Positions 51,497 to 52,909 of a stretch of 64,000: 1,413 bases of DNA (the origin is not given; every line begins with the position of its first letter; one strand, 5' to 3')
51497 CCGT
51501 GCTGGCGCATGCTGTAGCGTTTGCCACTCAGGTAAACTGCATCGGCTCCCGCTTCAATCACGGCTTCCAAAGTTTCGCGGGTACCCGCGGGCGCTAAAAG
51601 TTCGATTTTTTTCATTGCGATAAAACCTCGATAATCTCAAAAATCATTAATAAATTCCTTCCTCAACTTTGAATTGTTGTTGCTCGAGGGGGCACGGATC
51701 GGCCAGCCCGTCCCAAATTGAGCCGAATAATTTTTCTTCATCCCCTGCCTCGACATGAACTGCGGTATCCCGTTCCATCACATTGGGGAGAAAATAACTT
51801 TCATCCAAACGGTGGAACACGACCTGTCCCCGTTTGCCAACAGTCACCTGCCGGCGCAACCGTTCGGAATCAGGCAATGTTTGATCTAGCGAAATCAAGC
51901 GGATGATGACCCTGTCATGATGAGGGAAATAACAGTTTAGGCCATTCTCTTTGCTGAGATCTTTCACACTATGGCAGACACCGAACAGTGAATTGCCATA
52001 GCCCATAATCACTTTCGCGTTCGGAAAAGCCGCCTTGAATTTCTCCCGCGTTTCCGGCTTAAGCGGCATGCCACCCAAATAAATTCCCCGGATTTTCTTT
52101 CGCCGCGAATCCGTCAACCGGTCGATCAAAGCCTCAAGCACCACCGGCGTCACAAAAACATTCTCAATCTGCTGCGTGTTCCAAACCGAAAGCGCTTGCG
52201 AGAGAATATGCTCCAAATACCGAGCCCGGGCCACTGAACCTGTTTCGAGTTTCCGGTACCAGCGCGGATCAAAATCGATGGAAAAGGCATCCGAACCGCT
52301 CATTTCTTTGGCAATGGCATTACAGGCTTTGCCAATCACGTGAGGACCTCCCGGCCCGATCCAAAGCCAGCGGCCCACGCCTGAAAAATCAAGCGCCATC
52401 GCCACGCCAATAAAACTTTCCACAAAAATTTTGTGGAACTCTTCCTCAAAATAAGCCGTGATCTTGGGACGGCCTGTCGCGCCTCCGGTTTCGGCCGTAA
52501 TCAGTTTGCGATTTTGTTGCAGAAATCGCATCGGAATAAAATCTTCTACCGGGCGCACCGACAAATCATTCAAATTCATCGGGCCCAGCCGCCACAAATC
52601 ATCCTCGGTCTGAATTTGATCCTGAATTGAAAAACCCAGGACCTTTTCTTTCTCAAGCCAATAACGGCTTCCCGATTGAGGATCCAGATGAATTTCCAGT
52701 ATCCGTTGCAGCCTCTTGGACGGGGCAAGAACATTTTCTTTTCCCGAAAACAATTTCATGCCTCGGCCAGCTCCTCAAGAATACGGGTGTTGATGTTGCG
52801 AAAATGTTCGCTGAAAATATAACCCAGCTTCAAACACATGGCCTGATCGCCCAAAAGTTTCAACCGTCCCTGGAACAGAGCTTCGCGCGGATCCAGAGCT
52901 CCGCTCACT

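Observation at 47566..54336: Tightly packed operon suggesting a fatty acyl to aldehyde to amine (or related lipid-tailoring) pathway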

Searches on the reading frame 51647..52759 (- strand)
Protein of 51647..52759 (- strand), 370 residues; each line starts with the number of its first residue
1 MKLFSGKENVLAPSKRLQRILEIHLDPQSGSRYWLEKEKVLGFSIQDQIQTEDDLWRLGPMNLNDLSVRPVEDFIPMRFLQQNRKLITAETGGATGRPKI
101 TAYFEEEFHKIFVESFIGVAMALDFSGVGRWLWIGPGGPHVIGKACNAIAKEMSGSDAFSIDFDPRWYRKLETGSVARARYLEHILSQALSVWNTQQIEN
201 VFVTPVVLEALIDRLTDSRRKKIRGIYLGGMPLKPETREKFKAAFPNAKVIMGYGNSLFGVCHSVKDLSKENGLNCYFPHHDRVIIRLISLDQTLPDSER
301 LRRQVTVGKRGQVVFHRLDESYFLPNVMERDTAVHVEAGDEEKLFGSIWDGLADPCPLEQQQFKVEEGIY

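Call 3: search_protein_families(library=pfam, proteins=[window:51647-52759:-], max_evalue=0.01)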
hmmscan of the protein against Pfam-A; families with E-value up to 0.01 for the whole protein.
window:51647-52759:- (370 aa): 1 family
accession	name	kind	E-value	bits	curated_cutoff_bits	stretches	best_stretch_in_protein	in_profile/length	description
PF00501.34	AMP-binding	-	4.6e-05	22.8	29.9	1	193-256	252-321/384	AMP-binding enzyme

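Call 4: search_protein_families(library=ncbifam, proteins=[window:51647-52759:-], max_evalue=0.01)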
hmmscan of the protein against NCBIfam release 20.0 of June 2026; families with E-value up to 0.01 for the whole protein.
window:51647-52759:- (370 aa): 3 families
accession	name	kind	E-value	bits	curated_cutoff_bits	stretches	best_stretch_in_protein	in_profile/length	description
NF006754.0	PRK09274.1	equivalog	1.3e-05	23.5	478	1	193-256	259-325/555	fatty acid CoA ligase family protein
NF004837.0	PRK06187.1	subfamily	0.00011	20.6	476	1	186-271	249-335/531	long-chain-fatty-acid--CoA ligase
TIGR01733.1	AA-adenyl-dom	subfamily_domain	0.00069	18.5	317.4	1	189-268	203-282/409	amino acid adenylation domain-containing protein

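Call 6: find_homologous_proteins(query=window:51647-52759:-)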
Query window:51647-52759:- (370 aa): 282 proteins with E <= 0.001 among 3212 candidates; the best 120 are listed.
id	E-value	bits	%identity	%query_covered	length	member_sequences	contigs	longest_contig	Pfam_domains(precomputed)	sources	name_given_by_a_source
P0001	2.3e-251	851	100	100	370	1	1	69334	-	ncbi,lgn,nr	ncbi:MAG: hypothetical protein HZC17_05365 [Candidatus Omnitrophica bacterium]|nr:hypothetical prote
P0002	4.5e-151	521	65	96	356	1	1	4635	-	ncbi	-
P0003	1.5e-133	464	57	96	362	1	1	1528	-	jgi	jgi:hypothetical protein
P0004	4.1e-128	446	56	96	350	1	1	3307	-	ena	-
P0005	5.7e-124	432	54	96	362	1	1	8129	PF00501.35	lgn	-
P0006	1.2e-118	414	53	96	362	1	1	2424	-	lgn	-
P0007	1.7e-116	407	53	96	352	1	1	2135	PF00501.35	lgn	-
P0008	1.0e-109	385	52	96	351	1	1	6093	-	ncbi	-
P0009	1.5e-109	384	51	93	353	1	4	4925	PF00501.35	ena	-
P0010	9.2e-109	382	51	96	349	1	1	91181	PF00501.35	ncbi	-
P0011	9.7e-108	379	51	96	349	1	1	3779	-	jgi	-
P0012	1.7e-107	378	49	96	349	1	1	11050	-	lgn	-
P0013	3.3e-107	377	50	96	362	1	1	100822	-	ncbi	-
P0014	4.1e-107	376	51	96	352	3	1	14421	-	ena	-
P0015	5.7e-107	376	50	96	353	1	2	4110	PF00501.35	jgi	-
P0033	4.7e-100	353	49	96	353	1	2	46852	-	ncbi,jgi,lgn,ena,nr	ncbi:MAG: hypothetical protein CVV13_12020 [Gammaproteobacteria bacterium HGW-Gammaproteobacteria-3]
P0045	9.1e-98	346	46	97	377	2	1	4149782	-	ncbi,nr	ncbi:MAG: hypothetical protein MRK01_16070 [Candidatus Scalindua sp.]|nr:hypothetical protein [Candi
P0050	1.3e-95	339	47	96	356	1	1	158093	-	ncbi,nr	ncbi:MAG: hypothetical protein HQL76_01265 [Magnetococcales bacterium]|nr:hypothetical protein [Magn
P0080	4.1e-93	330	45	96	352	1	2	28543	-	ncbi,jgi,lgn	ncbi:MAG: thienamycin biosynthesis protein ThnN [Candidatus Omnitrophota bacterium]|jgi:thienamycin 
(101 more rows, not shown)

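Call 8: find_encoding_contigs(protein=P0045, flank=10000, max_places=2)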
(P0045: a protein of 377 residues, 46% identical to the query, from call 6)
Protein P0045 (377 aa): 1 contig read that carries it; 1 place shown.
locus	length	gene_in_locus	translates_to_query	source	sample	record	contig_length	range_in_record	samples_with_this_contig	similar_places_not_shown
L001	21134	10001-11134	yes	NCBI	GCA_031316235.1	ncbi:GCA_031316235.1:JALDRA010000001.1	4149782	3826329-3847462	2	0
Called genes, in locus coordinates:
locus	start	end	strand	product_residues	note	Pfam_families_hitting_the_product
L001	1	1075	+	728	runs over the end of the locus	-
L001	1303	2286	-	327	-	PF01408:GFO_IDH_MocA, PF22725:GFO_IDH_MocA_C3, PF02894:GFO_IDH_MocA_C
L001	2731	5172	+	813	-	PF13088:BNR_2 (weak)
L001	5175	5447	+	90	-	-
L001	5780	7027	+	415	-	PF01073:3Beta_HSD, PF01370:Epimerase, PF02719:Polysacc_synt_2 (weak), PF04321:RmlD_sub_bind, PF07993:NAD_binding_4, PF16363:GDP_Man_Dehyd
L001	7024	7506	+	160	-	PF02036:SCP2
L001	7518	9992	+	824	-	PF03176:MMPL, PF12349:Sterol-sensing (faint), PF03176:MMPL, PF00873:ACR_tran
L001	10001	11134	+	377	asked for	-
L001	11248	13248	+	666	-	PF01136:Peptidase_U32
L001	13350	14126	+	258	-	PF13181:TPR_8 (faint), PF14559:TPR_19 (faint), PF13174:TPR_6 (faint), PF21033:RMD1-3 (faint), PF13431:TPR_17 (faint), PF00515:TPR_1 (weak), PF07719:TPR_2 (weak), PF13414:TPR_11 (weak)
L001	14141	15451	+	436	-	PF00202:Aminotran_3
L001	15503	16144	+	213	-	PF00033:Cytochrome_B, PF13631:Cytochrom_B_N_2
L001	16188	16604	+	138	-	PF00032:Cytochrom_B_C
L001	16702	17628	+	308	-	PF14522:Cytochrome_C7 (faint), PF13435:Cytochrome_C554 (weak)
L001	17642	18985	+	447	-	PF03264:Cytochrom_NNT, PF02085:Cytochrom_CIII (faint), PF14537:Cytochrom_c3_2 (faint), PF14522:Cytochrome_C7 (weak)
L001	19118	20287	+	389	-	PF14537:Cytochrom_c3_2 (faint), PF02085:Cytochrom_CIII (faint), PF14522:Cytochrome_C7 (weak)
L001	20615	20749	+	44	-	-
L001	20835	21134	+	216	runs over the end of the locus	PF07589:PEP_exosort_dom (weak)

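Call 9: find_encoding_contigs(protein=P0050, flank=10000, max_places=2)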
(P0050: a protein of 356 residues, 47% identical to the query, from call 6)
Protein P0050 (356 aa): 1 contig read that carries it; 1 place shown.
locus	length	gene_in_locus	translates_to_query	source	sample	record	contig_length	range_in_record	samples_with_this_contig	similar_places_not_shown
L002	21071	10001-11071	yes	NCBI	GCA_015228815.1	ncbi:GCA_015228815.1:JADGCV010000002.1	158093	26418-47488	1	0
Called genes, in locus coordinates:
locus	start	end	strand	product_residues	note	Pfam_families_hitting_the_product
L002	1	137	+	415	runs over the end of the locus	PF00926:DHBP_synthase, PF00925:GTP_cyclohydro2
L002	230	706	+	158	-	PF00885:DMRL_synthase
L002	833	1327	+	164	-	PF01029:NusB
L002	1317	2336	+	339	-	PF00586:AIRS, PF02769:AIRS_C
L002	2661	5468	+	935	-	PF00672:HAMP (weak), PF24161:CCDC39 (faint), PF00015:MCPsignal, PF13682:CZB, PF01814:Hemerythrin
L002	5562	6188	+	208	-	-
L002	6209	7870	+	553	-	PF01073:3Beta_HSD, PF01370:Epimerase, PF04321:RmlD_sub_bind (weak), PF07993:NAD_binding_4, PF16363:GDP_Man_Dehyd, PF02036:SCP2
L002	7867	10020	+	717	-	PF03176:MMPL (faint)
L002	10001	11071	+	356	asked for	-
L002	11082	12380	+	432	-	PF00202:Aminotran_3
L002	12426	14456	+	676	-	PF01136:Peptidase_U32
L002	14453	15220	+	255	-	PF04784:DUF547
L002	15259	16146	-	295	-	PF00753:Lactamase_B, PF12706:Lactamase_B_2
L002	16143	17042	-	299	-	PF08668:HDOD, PF01966:HD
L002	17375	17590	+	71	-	PF09720:Unstab_antitox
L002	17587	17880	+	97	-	PF05016:ParE_toxin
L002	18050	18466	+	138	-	PF02699:YajC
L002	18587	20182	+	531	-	PF21760:SecD_1st, PF22599:SecDF_P1_head, PF02355:SecD_SecF_C, PF00873:ACR_tran (weak), PF03176:MMPL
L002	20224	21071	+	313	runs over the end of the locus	PF07549:Sec_GG, PF02355:SecD_SecF_C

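Call 10: find_encoding_contigs(protein=P0033, flank=10000, max_places=2)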
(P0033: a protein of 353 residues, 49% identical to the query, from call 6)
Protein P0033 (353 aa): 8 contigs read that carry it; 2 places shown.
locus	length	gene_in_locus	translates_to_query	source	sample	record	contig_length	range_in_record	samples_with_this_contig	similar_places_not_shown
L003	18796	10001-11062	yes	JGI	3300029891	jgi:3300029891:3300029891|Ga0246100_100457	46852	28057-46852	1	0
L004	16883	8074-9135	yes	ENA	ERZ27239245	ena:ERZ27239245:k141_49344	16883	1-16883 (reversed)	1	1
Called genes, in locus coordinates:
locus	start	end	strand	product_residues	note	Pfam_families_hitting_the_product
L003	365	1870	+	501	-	-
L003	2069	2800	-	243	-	-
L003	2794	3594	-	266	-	PF03239:FTR1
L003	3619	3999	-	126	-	PF13473:Cupredoxin_1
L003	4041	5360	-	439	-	PF26769:HAMP_PhoQ (weak), PF00512:HisKA, PF02518:HATPase_c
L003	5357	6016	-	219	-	PF00072:Response_reg, PF00486:Trans_reg_C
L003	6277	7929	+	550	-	PF01073:3Beta_HSD, PF01370:Epimerase, PF07993:NAD_binding_4, PF16363:GDP_Man_Dehyd, PF02036:SCP2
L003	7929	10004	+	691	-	PF03176:MMPL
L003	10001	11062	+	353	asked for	-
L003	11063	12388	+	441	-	PF00202:Aminotran_3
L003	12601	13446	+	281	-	PF02621:VitK2_biosynth, PF12974:Phosphonate-bd (weak)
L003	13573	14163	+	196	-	PF04264:YceI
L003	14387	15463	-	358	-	PF04055:Radical_SAM, PF19288:CofH_C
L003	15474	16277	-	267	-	PF02621:VitK2_biosynth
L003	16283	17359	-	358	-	PF04055:Radical_SAM, PF19288:CofH_C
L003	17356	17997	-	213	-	PF01048:PNP_UDP_1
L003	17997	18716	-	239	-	PF02621:VitK2_biosynth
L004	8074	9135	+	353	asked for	-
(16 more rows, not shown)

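Call 12: find_related_loci(query=A1, collection=genome_contigs, flank=10000)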
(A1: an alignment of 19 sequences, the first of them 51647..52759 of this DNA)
Query A1 (370 aa) in genome_contigs; peptide patterns used: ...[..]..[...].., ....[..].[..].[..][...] (x = any residue, [..] = any of these).
138 stretches matched a pattern; 119 encode a relative of the query (tblastn E <= 1e-3); the best 80 are kept; 80 distinct loci.
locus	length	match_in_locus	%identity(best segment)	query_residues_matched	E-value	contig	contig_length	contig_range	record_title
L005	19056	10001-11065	57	16-370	5e-141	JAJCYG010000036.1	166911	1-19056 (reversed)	MAG: Actinomycetes bacterium isolate OFTM219 OFTM219_35, whole genome shotgun sequence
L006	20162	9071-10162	49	1-370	8e-117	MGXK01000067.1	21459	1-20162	MAG: Gammaproteobacteria bacterium RBG_16_51_14 RBG_16_scaffold_2450, whole genome shotgun sequence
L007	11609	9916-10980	50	7-370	3e-114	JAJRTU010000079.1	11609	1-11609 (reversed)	MAG: Gammaproteobacteria bacterium isolate Dive96_bin10.122 k141_994591, whole genome shotgun sequence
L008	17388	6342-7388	51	17-370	2e-112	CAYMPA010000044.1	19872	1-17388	MAG TPA_asm: uncultured Enterobacteriaceae bacterium isolate binchicken_co275_158 genome assembly, contig: NODE_3540_len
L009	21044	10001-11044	49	9-370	2e-111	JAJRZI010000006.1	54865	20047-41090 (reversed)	MAG: Gammaproteobacteria bacterium isolate Dive96_bin4.167 k141_117771, whole genome shotgun sequence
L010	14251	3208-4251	48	9-370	5e-109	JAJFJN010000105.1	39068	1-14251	MAG: Gammaproteobacteria bacterium isolate OFTM226 OFTM226_104, whole genome shotgun sequence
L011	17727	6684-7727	46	9-370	2e-105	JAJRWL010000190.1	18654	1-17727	MAG: Gammaproteobacteria bacterium isolate Dive96_bin2.191 k141_4211072, whole genome shotgun sequence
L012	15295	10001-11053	47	6-370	3e-105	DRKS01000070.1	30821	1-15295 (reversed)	MAG TPA_asm: Sedimenticola sp. isolate HyVt-446 HyVt-446_k145_553248, whole genome shotgun sequence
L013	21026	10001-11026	48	17-370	1e-104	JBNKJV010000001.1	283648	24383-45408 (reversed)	MAG: Sedimenticolaceae bacterium isolate H2.bin.12.strict NODE_1_length_283648_cov_7.903499, whole genome shotgun sequen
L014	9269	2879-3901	49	17-370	8e-105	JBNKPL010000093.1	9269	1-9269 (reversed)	MAG: Sedimenticolaceae bacterium isolate G1.bin.9.strict NODE_93_length_9269_cov_6.429830, whole genome shotgun sequence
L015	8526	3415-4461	48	17-370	2e-104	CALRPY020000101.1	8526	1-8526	MAG: Hydrogenophaga intermedia isolate JJ-CU23-05-3-mx-bin502 genome assembly, contig: JJ-NR103-41-C872, whole genome sh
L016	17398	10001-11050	47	14-370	1e-104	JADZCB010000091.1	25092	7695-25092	MAG: Gammaproteobacteria bacterium isolate SJ706 c_000000144195, whole genome shotgun sequence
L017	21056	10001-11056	48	14-370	9e-104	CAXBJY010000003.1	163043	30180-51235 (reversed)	MAG TPA_asm: uncultured Gammaproteobacteria bacterium isolate ERR2762122_concoct_79 genome assembly, contig: ERZ3421826.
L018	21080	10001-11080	46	11-370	8e-103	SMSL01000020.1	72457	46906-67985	Candidatus Brocadiaceae bacterium S225 S225a_contig00020, whole genome shotgun sequence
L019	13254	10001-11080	46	11-370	1e-101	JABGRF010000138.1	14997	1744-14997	MAG: Candidatus Scalindua sp. isolate co234_bin73 NODE_7027_length_14997_cov_116.525365, whole genome shotgun sequence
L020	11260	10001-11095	46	3-370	2e-101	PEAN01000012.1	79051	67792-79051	MAG: Magnetococcales bacterium DCbin4 scaffold37, whole genome shotgun sequence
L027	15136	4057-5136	45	11-370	8e-100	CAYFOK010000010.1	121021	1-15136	MAG TPA_asm: uncultured Candidatus Scalindua sp. isolate ERP019367_co2_59 genome assembly, contig: NODE_169_length_12102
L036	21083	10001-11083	45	10-370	2e-97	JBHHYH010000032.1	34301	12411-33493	MAG: Candidatus Scalinduaceae bacterium isolate Maj_2_bin.64 NODE_462_length_34301_cov_30.383665, whole genome shotgun s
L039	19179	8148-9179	46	17-370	3e-95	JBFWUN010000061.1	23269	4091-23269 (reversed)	MAG: Gammaproteobacteria bacterium isolate CA_2019_TPBF_71 NODE_10678_length_23269_cov_38.475067_TPBF, whole genome shot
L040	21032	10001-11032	45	14-370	1e-94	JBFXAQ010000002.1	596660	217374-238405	MAG: Gammaproteobacteria bacterium isolate CA_2019_TPBS_26 NODE_75_length_596660_cov_44.928678_TPBS, whole genome shotgu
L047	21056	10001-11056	41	17-370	7e-93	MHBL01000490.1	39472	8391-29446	MAG: Lentisphaerae bacterium RIFOXYA12_64_32 RifOxyA12_Lentisphaerae_64_32_updatedv2_87, whole genome shotgun sequence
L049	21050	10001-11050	45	12-370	7e-96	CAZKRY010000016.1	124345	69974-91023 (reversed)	MAG TPA_asm: uncultured Klebsiella sp. isolate SRP237561_co1_356 genome assembly, contig: NODE_172_length_124345_cov_14.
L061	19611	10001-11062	42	17-370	3e-90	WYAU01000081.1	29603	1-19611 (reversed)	MAG: Candidatus Brocadia sp. isolate AMX1 k127_538746, whole genome shotgun sequence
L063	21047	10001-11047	47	15-370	2e-102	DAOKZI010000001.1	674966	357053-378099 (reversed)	MAG TPA_asm: Gammaproteobacteria bacterium isolate AMR_MDS_0046 NODE_3_length_674966_cov_15.022516, whole genome shotgun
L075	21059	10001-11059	40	15-370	2e-83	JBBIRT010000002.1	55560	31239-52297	MAG: Deltaproteobacteria bacterium isolate SLS170214_bin_356 NODE_773_length_55560_cov_4.533790, whole genome shotgun se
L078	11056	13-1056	38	14-370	4e-80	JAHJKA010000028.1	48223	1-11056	MAG: Proteobacteria bacterium isolate Modern_marine_rock_biofilm.mb.62 Modern_marine_rock.mb.62_k141_240952, whole genom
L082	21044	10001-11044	38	14-370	1e-77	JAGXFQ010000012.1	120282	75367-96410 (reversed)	MAG: Desulfobulbaceae bacterium isolate LH_M19 k141_374115, whole genome shotgun sequence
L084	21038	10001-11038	40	15-370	2e-77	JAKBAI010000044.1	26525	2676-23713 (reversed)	MAG: Planctomycetota bacterium isolate ZJ2.bin22 NODE_1705_length_26525_cov_1.273922, whole genome shotgun sequence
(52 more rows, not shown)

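Call 18: search_solved_structures(query=A1, max_evalue=1, show_alignments=2)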
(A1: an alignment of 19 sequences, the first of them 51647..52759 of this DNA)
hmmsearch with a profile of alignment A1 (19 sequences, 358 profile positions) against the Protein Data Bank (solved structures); distinct sequences matched with E-value up to 1: 22.
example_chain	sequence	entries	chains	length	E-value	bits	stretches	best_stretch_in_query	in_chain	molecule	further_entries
3l2k_A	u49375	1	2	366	3.7e-50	174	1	4-358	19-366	EhpF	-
3hgu_A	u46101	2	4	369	3.8e-50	173.9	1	4-358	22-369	EhpF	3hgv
4w8o_A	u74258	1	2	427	3.1e-07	32.8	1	179-286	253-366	luciferase-like enzymeAMP-CoA-ligase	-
3l8c_A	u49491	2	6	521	0.0076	18.3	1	180-260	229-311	D-alanine--poly(phosphoribitol) ligase subunit 1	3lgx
2qvx_X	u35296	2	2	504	0.0096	18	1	181-249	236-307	4-Chlorobenzoate CoA Ligase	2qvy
3a9u_A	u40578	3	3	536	0.078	15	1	186-252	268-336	4-coumarate--CoA ligase | 4-coumarate:CoA ligase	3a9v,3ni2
2qvz_X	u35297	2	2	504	0.1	14.6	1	181-249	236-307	4-Chlorobenzoate CoA Ligase/Synthetase | 4-Chlorobenzoate CoA Ligase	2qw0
6abh_A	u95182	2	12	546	0.11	14.5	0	183-283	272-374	Red-bioluminescence eliciting luciferase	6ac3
7r27_A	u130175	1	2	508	0.12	14.4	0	187-284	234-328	D-alanine--D-alanyl carrier protein ligase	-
8r2r_A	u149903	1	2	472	0.16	14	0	180-250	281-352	Probable fatty-acid-CoA ligase FadD5 (Fatty-acid-CoA synthetase) (Fatty-acid-CoA synthase)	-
5bsm_A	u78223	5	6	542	0.2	13.7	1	194-252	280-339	4-coumarate--CoA ligase 2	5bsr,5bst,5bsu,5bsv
3cw8_X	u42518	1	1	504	0.2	13.6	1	181-248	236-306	4-chlorobenzoyl CoA ligase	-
1t5d_X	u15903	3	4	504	0.2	13.6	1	181-248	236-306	4-chlorobenzoyl CoA ligase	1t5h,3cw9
3dlp_X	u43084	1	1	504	0.2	13.6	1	181-248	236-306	4-Chlorobenzoate CoA Ligase/Synthetase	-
5u95_A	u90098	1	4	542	0.21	13.6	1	194-252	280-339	4-coumarate--CoA ligase 2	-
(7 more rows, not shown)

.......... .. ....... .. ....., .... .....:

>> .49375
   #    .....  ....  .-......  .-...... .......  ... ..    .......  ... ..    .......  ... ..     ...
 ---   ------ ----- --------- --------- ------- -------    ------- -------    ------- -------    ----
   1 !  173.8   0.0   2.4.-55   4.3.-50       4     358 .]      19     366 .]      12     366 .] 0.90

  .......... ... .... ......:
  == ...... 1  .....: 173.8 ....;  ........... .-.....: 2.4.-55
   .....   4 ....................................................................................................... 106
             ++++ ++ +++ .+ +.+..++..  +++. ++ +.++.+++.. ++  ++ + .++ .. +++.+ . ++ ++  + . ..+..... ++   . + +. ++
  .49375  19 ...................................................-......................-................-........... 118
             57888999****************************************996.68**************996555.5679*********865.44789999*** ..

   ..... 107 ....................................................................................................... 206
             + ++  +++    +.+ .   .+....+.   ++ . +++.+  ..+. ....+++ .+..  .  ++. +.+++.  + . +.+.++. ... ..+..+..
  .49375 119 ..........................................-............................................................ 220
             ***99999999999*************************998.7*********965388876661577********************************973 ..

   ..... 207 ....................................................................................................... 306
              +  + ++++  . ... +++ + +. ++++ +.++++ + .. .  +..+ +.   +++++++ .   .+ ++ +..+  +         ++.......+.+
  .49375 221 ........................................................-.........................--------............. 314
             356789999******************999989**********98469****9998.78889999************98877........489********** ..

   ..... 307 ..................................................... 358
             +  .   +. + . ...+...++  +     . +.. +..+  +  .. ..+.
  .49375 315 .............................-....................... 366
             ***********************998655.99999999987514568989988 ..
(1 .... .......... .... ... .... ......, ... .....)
